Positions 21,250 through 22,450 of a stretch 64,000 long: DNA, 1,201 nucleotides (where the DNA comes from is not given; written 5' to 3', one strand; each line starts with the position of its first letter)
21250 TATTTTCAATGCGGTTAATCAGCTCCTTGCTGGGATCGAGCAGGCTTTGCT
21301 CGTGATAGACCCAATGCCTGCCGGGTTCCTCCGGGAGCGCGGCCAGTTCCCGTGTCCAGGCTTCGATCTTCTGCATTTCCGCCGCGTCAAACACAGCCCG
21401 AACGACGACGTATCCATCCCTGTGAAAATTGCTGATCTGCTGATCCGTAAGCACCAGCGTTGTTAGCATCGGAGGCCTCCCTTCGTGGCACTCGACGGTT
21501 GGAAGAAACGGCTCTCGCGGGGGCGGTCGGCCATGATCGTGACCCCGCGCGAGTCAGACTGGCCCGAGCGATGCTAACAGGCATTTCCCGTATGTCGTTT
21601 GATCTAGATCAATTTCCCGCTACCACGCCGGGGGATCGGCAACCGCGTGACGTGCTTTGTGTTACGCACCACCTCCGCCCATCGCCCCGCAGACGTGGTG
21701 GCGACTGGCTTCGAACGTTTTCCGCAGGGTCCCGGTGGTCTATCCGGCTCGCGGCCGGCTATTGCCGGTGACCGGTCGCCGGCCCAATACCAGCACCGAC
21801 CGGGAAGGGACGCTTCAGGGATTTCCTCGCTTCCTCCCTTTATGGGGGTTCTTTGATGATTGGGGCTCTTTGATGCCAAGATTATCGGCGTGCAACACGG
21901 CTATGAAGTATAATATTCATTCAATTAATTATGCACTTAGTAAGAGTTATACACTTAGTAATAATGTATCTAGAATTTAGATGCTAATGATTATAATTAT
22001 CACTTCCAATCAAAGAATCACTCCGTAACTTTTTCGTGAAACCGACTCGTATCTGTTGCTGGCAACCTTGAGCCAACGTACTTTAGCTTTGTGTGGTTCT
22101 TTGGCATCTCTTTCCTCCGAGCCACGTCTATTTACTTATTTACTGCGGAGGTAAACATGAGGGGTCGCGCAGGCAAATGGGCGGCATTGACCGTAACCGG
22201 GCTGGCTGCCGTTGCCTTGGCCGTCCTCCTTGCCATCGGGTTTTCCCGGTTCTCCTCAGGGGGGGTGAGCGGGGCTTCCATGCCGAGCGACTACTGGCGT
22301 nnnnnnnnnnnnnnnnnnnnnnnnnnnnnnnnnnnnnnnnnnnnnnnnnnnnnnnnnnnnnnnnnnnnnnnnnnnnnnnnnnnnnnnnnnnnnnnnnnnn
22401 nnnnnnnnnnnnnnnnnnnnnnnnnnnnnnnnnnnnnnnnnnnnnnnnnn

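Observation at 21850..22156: ~30% GC island upstream of the pentaheme cytochrome gene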

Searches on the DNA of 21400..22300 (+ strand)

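Call 34: search_rna_families(source=window, start=21400, end=22300, threshold=evalue, max_evalue=1)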
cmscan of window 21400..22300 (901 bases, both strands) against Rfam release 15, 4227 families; matches with E-value up to 1: 0.
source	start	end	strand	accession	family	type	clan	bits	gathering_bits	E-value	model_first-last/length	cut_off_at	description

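Call 39: search_dna_similar(query=window:21840-22156:+, collection=plasmids, mode=distant, max_evalue=0.01, max_rows=10)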
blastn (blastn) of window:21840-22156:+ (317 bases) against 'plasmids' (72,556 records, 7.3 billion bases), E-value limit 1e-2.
No match.

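Call 40: search_dna_similar(query=window:21840-22156:+, collection=phages, mode=distant, max_evalue=0.01, max_rows=10)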
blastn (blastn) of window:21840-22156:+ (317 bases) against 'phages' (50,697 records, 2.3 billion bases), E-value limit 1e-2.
No match.
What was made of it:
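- On MITE / IS-derived insertion: No plasmid or phage match was found (calls 39, 40).
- No plasmid or phage similarity was found (calls 39, 40).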

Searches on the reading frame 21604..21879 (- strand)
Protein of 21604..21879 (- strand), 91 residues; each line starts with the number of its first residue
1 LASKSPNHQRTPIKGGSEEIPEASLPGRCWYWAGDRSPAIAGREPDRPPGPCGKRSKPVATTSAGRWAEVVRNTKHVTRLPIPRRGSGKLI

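Call 10: search_protein_families(library=pfam, proteins=[window:21604-21879:-], max_evalue=0.01)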
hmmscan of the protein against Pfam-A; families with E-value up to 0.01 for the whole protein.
window:21604-21879:- (91 aa): 0 families
